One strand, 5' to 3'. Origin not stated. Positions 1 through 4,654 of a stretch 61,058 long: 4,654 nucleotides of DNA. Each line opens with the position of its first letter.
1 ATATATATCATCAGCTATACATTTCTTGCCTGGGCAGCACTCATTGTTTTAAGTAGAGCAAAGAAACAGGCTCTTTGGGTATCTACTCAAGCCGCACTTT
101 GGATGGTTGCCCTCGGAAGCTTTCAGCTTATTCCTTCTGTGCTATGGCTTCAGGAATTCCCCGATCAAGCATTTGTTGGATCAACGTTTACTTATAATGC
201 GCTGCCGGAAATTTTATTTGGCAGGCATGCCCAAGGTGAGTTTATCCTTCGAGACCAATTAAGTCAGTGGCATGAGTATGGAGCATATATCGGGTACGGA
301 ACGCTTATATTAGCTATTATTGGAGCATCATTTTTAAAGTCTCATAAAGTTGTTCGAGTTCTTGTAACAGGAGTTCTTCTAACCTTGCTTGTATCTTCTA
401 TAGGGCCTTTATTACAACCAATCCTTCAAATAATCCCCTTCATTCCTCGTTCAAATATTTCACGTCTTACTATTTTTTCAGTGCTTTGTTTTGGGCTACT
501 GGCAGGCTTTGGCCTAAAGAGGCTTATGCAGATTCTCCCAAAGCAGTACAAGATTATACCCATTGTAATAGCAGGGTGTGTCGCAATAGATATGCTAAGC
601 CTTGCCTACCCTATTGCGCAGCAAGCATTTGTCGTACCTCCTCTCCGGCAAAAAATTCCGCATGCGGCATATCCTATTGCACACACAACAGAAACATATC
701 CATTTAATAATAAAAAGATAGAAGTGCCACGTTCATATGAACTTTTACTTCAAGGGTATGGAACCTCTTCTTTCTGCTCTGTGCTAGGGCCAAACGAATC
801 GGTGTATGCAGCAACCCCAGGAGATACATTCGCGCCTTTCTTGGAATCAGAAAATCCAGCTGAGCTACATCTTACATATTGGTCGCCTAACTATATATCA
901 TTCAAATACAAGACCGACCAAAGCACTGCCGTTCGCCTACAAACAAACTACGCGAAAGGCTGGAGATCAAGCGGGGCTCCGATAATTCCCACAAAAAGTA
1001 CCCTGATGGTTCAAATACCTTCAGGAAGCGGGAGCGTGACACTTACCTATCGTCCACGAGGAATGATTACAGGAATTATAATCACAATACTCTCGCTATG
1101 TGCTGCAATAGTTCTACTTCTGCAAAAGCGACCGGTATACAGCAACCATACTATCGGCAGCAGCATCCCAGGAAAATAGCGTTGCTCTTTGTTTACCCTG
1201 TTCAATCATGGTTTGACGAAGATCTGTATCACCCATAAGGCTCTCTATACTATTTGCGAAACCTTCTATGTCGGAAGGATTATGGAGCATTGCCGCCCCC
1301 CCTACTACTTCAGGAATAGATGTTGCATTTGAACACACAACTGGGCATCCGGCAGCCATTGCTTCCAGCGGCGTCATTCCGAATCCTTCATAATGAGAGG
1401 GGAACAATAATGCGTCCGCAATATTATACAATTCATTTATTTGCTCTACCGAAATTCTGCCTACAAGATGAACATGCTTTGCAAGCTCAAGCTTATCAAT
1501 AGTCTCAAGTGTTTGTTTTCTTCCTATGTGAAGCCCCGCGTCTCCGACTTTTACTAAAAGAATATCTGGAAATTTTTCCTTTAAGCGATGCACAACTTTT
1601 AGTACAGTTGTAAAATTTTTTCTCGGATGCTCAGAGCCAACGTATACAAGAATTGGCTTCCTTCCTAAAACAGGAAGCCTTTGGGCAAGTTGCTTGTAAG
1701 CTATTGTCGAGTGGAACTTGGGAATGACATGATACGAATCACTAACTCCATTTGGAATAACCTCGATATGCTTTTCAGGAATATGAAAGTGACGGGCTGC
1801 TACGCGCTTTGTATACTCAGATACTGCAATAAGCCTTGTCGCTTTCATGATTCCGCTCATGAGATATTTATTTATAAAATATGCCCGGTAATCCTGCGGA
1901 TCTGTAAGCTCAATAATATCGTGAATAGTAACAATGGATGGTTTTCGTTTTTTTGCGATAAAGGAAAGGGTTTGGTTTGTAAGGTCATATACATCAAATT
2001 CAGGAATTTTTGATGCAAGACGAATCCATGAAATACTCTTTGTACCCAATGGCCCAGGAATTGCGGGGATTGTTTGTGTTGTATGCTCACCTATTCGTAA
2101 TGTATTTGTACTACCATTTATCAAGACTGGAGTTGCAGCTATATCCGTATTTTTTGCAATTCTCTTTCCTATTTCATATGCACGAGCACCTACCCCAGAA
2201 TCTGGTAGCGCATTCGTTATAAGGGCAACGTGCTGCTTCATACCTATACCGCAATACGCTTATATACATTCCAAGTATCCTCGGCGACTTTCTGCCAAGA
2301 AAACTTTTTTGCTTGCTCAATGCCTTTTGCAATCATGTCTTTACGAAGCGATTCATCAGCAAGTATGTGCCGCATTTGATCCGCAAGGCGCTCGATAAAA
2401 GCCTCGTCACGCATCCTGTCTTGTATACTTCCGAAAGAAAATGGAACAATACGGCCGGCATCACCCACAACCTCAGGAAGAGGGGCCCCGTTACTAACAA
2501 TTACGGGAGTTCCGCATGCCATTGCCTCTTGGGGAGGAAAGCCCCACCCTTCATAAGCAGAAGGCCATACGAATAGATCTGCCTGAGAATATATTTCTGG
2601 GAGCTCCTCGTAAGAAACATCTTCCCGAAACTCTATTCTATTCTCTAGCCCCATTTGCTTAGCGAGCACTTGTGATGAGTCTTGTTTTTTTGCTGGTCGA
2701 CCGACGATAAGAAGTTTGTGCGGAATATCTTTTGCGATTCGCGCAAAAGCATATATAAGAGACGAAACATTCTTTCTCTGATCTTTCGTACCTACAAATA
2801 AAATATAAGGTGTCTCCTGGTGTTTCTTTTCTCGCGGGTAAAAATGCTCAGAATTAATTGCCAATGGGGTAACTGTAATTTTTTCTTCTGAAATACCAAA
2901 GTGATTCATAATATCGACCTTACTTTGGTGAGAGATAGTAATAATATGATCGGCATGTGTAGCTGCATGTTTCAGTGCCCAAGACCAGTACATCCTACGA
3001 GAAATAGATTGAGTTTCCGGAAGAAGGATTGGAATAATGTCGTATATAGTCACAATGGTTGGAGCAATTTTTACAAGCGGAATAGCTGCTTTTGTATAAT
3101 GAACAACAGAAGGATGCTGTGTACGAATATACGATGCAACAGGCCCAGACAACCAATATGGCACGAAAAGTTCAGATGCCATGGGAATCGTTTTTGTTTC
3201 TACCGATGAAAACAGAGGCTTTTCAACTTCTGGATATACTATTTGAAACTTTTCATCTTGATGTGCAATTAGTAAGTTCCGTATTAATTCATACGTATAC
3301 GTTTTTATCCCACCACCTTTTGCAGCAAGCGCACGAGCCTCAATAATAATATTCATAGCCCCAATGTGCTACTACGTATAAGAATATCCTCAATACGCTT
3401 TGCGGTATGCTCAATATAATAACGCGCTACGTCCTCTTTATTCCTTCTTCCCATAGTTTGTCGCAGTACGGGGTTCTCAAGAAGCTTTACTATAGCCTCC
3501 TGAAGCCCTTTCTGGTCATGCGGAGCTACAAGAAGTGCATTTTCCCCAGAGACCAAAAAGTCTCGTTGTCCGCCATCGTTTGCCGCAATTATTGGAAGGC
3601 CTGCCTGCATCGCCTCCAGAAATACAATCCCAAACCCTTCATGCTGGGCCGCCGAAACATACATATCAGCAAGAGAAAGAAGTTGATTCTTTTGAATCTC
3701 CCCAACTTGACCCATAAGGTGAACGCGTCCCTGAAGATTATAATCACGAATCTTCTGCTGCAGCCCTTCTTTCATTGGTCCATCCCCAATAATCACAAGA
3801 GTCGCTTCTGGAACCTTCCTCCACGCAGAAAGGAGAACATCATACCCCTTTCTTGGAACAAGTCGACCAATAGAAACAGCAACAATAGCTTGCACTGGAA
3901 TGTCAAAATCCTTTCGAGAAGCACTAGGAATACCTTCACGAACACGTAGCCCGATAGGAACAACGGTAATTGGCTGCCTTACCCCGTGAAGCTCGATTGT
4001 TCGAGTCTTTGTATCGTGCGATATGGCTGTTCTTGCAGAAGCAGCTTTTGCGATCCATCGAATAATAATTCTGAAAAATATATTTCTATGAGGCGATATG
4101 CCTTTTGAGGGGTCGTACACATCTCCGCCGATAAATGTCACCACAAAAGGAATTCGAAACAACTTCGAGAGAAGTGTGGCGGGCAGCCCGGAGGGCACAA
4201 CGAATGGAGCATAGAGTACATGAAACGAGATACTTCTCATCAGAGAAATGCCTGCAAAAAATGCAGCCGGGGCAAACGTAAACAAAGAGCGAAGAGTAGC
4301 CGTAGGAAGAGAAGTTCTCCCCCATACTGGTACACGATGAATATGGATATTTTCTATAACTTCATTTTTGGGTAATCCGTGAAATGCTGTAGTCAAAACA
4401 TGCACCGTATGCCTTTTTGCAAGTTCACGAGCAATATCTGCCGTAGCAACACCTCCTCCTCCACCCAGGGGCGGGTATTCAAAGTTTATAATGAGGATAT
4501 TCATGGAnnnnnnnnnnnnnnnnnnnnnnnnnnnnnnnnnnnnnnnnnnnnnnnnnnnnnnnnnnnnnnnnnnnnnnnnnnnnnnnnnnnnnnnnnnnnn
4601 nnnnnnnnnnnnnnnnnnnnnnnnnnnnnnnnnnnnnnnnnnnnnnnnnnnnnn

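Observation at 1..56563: Sixteen GT-C-type membrane glycosyltransferase genes (about half of the window) interleaved with four polyprenyl-phosphate-sugar synthases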

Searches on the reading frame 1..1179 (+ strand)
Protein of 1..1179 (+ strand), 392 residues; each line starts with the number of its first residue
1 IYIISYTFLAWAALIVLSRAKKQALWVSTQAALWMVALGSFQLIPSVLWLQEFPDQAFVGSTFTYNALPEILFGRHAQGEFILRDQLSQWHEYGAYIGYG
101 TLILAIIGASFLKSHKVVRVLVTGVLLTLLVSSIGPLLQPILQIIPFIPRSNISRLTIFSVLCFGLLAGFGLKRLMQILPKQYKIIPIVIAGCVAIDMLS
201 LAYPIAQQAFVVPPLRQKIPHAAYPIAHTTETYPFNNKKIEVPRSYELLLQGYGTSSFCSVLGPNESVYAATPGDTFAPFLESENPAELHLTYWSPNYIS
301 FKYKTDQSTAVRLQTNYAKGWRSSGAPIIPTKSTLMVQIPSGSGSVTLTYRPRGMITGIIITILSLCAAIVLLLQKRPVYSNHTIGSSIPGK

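Call 4: search_protein_families(library=pfam, max_evalue=0.01, proteins=[window:1-1179:+])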
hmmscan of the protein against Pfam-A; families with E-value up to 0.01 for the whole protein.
window:1-1179:+ (392 aa): 1 family
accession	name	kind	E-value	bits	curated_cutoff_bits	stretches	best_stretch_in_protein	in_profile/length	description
PF09586.16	YfhO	-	1.3e-05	24.2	28.5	1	276-362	743-835/835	Bacterial membrane protein YfhO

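Call 10: search_protein_families(library=ncbifam, max_evalue=0.01, proteins=[window:1-1179:+])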
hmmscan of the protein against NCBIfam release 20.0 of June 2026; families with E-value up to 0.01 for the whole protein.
window:1-1179:+ (392 aa): 2 families
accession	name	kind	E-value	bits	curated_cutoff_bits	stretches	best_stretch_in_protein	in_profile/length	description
NF047589.1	GlcsyltransPgfM1Strep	equivalog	0.0021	16.1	1400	1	283-373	855-951/955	glycosyltransferase PgfM1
NF047590.1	GlcsyltransPgfM2Strep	equivalog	0.0033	15.6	1500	1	332-376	836-880/884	glycosyltransferase PgfM2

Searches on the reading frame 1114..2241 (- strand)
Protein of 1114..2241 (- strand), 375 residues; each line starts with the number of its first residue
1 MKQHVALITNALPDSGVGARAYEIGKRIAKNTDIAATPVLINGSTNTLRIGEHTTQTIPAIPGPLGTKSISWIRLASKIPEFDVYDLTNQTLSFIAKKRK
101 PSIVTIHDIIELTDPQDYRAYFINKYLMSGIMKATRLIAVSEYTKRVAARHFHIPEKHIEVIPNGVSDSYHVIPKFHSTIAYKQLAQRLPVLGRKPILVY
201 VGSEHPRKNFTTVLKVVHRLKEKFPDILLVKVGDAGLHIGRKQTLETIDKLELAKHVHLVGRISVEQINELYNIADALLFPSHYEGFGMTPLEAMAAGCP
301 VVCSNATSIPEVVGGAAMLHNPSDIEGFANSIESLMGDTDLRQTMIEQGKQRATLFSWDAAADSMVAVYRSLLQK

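Call 6: search_protein_families(library=pfam, max_evalue=0.001, proteins=[window:1114-2241:-])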
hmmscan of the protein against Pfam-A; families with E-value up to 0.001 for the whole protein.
window:1114-2241:- (375 aa): 6 families
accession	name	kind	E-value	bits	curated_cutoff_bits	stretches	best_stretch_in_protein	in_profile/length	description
PF00534.26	Glycos_transf_1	-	5.8e-38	130.6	26.4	1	192-352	12-172/172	Glycosyl transferases group 1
PF13692.12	Glyco_trans_1_4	-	6.1e-29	101.5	27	1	196-338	2-142/142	Glycosyl transferases group 1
PF13439.12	Glyco_transf_4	-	5.6e-14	52.9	28.5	1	81-168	72-168/170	Glycosyltransferase Family 4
PF20706.3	GT4-conflict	-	7.5e-09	35.5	26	1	265-309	272-316/385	Family 4 Glycosyltransferase in conflict systems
PF13524.12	Glyco_trans_1_2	-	2.2e-06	28.1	25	1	256-353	28-129/144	Glycosyl transferase-like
PF13579.12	Glyco_trans_4_4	-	0.00031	21.6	29.7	0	97-165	92-158/158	Glycosyl transferase 4-like domain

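Call 52: find_encoding_contigs(protein=window:1114-2241:-, flank=10000, max_places=3)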
Protein window:1114-2241:- (375 aa): 4 contigs read that carry it; 3 places shown.
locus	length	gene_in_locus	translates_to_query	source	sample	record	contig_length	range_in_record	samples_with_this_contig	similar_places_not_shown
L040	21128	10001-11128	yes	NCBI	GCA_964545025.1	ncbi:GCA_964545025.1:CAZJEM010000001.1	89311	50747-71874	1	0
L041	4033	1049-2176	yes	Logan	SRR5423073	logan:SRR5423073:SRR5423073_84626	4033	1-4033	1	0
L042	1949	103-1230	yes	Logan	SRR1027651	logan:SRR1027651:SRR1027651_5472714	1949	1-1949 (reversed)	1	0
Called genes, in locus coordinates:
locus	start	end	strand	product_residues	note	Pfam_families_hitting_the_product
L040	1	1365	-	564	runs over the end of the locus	PF13231:PMT_2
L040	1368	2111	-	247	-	PF00535:Glycos_transf_2, PF10111:Glyco_tranf_2_2 (weak)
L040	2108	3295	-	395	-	PF01041:DegT_DnrJ_EryC1, PF01053:Cys_Met_Meta_PP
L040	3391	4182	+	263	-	PF13489:Methyltransf_23, PF01209:Ubie_methyltran (weak), PF13847:Methyltransf_31, PF08241:Methyltransf_11, PF08242:Methyltransf_12, PF13649:Methyltransf_25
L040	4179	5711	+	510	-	PF13231:PMT_2 (weak)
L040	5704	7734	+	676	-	-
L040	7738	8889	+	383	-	PF13439:Glyco_transf_4, PF13477:Glyco_trans_4_2 (weak), PF13579:Glyco_trans_4_4, PF20706:GT4-conflict (weak), PF00534:Glycos_transf_1, PF13692:Glyco_trans_1_4, PF13524:Glyco_trans_1_2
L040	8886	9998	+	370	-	PF13439:Glyco_transf_4, PF20706:GT4-conflict, PF00534:Glycos_transf_1, PF13692:Glyco_trans_1_4, PF13524:Glyco_trans_1_2 (weak)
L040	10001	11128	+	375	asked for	PF13439:Glyco_transf_4, PF00534:Glycos_transf_1, PF13692:Glyco_trans_1_4, PF13524:Glyco_trans_1_2 (weak), PF20706:GT4-conflict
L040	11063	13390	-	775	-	-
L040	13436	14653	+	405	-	PF13439:Glyco_transf_4, PF13579:Glyco_trans_4_4, PF00534:Glycos_transf_1, PF13692:Glyco_trans_1_4, PF13524:Glyco_trans_1_2 (weak)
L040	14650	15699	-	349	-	PF01075:Glyco_transf_9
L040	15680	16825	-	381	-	PF13439:Glyco_transf_4, PF13579:Glyco_trans_4_4, PF20706:GT4-conflict, PF00534:Glycos_transf_1, PF13692:Glyco_trans_1_4, PF13524:Glyco_trans_1_2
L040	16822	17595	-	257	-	PF00535:Glycos_transf_2, PF10111:Glyco_tranf_2_2 (weak)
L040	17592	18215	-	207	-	PF01522:Polysacc_deac_1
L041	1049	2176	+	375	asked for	PF13439:Glyco_transf_4, PF00534:Glycos_transf_1, PF13692:Glyco_trans_1_4, PF13524:Glyco_trans_1_2 (weak), PF20706:GT4-conflict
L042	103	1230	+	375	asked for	PF13439:Glyco_transf_4, PF00534:Glycos_transf_1, PF13692:Glyco_trans_1_4, PF13524:Glyco_trans_1_2 (weak), PF20706:GT4-conflict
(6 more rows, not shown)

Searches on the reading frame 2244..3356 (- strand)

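Call 6: search_protein_families(library=pfam, max_evalue=0.001, proteins=[window:2244-3356:-])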
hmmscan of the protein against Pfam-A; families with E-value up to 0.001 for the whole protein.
window:2244-3356:- (370 aa): 6 families
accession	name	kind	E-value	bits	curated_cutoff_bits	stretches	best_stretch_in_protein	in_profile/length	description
PF00534.26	Glycos_transf_1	-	7.1e-33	114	26.4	1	176-347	9-171/172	Glycosyl transferases group 1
PF13692.12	Glyco_trans_1_4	-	6.4e-26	91.7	27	1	183-305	2-125/142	Glycosyl transferases group 1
PF20706.3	GT4-conflict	-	1.7e-15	57.3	26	1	134-359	146-383/385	Family 4 Glycosyltransferase in conflict systems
PF13439.12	Glyco_transf_4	-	4.7e-13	50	28.5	1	15-170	2-169/170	Glycosyltransferase Family 4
PF13524.12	Glyco_trans_1_2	-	9.7e-07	29.3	25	1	231-359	27-140/144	Glycosyl transferase-like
PF13579.12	Glyco_trans_4_4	-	4e-05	24.5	29.7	1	97-165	94-157/158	Glycosyl transferase 4-like domain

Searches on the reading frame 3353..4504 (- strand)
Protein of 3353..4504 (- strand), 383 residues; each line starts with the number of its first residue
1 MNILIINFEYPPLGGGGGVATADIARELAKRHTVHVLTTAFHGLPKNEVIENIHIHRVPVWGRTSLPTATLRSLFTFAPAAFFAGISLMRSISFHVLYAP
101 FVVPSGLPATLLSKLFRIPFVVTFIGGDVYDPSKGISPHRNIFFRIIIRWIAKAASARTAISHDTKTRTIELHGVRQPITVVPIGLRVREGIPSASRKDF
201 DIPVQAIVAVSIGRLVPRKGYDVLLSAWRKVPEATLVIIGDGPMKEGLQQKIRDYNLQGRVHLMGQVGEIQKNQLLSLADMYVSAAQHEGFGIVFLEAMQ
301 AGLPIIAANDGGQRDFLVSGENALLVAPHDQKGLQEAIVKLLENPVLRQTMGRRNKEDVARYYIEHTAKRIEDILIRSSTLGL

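Call 6: search_protein_families(library=pfam, max_evalue=0.001, proteins=[window:3353-4504:-])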
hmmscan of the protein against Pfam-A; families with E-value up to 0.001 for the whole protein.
window:3353-4504:- (383 aa): 7 families
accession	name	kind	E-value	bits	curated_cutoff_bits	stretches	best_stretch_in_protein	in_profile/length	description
PF00534.26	Glycos_transf_1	-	3.8e-40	137.7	26.4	1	196-357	5-171/172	Glycosyl transferases group 1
PF13692.12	Glyco_trans_1_4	-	1.1e-31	110.4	27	1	208-344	3-142/142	Glycosyl transferases group 1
PF13579.12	Glyco_trans_4_4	-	7.1e-20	72.4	29.7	1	15-185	1-158/158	Glycosyl transferase 4-like domain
PF13439.12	Glyco_transf_4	-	7.1e-17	62.4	28.5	1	15-186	2-166/170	Glycosyltransferase Family 4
PF13524.12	Glyco_trans_1_2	-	1.7e-08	35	25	1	224-372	5-143/144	Glycosyl transferase-like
PF13477.12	Glyco_trans_4_2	-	9.4e-07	29.5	23.4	1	21-155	13-132/139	Glycosyl transferase 4-like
PF20706.3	GT4-conflict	-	1.5e-06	28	26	1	203-320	194-323/385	Family 4 Glycosyltransferase in conflict systems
